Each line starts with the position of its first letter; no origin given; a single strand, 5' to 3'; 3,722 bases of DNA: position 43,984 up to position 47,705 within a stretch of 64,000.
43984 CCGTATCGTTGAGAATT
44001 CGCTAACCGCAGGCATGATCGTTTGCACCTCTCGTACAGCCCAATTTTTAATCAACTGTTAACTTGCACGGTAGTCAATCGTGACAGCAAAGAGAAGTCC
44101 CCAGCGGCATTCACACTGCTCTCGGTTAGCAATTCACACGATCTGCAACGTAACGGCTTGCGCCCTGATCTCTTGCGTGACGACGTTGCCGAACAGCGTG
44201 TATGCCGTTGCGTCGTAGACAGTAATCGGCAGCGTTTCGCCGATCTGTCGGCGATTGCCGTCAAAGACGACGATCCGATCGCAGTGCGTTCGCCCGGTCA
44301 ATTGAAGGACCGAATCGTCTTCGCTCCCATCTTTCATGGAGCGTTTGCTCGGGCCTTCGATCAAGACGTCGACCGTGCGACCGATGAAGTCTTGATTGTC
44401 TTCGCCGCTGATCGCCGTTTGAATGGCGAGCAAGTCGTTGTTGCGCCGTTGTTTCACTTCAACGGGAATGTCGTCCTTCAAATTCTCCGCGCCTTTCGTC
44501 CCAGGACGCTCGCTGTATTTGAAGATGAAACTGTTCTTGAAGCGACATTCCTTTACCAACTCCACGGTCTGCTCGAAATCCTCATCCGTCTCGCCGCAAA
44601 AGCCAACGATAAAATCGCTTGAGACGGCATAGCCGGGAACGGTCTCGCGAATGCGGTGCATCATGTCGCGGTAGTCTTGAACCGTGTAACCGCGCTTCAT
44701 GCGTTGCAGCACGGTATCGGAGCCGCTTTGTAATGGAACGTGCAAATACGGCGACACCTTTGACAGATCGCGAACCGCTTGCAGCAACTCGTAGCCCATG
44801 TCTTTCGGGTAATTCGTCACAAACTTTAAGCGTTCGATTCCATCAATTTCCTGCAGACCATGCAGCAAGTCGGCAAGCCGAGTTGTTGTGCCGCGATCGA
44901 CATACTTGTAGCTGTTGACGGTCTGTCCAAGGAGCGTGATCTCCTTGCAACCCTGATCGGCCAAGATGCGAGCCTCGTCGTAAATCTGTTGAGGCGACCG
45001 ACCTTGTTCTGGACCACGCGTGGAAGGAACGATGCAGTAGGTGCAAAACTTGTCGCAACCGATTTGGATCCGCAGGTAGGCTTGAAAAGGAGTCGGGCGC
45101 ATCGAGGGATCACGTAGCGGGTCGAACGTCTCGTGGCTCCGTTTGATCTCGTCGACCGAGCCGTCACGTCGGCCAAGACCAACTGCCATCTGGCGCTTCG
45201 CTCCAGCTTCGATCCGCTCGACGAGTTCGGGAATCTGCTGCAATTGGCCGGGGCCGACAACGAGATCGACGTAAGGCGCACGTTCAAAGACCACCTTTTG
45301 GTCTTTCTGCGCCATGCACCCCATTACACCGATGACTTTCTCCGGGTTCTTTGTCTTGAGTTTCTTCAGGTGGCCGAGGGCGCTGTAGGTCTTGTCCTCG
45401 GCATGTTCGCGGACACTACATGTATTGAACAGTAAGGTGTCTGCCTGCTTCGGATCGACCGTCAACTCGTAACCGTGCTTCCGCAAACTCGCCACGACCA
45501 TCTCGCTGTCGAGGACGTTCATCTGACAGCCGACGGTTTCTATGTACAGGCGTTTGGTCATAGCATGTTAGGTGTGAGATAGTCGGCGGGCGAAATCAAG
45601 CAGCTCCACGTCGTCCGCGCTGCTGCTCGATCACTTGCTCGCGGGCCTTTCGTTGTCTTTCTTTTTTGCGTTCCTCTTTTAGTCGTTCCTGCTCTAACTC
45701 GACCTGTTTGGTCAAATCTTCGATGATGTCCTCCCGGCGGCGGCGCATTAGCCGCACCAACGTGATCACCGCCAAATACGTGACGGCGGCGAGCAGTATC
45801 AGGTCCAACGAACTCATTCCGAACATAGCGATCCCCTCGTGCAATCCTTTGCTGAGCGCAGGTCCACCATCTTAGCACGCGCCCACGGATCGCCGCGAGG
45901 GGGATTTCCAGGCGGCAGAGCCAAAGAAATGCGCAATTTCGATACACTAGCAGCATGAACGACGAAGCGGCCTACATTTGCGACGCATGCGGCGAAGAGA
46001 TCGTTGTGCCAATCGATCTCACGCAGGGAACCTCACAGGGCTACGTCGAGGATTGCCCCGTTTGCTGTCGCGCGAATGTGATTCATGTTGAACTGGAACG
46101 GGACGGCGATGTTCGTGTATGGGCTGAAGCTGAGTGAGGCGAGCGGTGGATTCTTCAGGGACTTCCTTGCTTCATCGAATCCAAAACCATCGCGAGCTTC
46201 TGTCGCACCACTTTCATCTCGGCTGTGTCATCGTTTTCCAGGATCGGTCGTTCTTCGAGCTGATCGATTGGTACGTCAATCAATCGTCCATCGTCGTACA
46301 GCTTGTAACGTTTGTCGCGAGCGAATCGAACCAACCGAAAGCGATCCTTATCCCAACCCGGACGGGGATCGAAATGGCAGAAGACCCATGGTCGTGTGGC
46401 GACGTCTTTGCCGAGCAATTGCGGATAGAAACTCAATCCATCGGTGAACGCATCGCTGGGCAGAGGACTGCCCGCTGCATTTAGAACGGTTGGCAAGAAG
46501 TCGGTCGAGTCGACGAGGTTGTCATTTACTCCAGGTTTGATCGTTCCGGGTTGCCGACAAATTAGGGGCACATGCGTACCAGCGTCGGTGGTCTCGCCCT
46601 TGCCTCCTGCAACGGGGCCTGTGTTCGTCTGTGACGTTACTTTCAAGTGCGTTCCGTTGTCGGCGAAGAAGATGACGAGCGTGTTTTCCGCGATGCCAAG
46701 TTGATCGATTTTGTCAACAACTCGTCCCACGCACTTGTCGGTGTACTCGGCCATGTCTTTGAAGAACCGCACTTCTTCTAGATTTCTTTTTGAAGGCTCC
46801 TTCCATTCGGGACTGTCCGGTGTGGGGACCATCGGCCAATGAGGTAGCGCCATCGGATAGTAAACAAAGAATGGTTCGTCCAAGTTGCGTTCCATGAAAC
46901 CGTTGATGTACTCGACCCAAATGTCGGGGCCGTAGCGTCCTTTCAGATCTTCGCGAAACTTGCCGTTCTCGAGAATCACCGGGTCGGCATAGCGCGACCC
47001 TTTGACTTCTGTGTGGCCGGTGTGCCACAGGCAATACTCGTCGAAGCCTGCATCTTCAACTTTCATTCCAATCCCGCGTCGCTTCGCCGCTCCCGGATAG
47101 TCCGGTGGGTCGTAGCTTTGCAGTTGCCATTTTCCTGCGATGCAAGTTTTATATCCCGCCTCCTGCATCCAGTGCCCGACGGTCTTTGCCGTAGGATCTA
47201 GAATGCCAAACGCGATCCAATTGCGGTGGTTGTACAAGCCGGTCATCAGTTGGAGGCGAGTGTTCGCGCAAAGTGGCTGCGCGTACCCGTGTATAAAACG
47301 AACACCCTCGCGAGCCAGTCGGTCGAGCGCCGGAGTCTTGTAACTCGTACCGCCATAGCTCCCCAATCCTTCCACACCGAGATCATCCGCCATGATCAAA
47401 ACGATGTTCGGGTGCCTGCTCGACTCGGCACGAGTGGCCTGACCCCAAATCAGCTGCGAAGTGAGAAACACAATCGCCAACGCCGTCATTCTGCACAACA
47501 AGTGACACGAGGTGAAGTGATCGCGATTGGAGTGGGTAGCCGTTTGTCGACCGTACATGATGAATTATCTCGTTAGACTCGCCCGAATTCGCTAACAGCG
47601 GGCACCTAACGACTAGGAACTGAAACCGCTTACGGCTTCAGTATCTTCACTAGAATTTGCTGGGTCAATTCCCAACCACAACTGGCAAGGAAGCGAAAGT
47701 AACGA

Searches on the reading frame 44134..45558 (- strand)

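Call 105: search_protein_families(library=pfam, proteins=[window:44134-45558:-], max_evalue=0.00001)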
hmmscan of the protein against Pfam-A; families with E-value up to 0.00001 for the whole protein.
window:44134-45558:- (474 aa): 3 families
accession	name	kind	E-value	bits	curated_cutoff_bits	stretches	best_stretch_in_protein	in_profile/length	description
PF00919.26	UPF0004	-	1.5e-31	108.7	27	1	3-102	1-98/98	Uncharacterized protein family UPF0004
PF04055.27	Radical_SAM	-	1.7e-28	100.3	29.5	1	164-335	3-166/166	Radical SAM superfamily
PF01938.26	TRAM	-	6.3e-07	29.6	21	1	392-460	4-61/61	TRAM domain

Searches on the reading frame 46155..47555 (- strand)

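Call 105: search_protein_families(library=pfam, proteins=[window:46155-47555:-], max_evalue=0.00001)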
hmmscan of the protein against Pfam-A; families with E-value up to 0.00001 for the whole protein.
window:46155-47555:- (466 aa): 3 families
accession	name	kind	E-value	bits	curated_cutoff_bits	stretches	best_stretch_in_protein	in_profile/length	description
PF00884.28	Sulfatase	-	9e-53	180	25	1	49-362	1-300/301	Sulfatase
PF16347.10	SGSH_C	-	4.8e-07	30.5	29.3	1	326-446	15-139/154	N-sulphoglucosamine sulphohydrolase, C-terminal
PF01663.27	Phosphodiest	-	9.4e-06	25.9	23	0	73-302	19-221/342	Type I phosphodiesterase / nucleotide pyrophosphatase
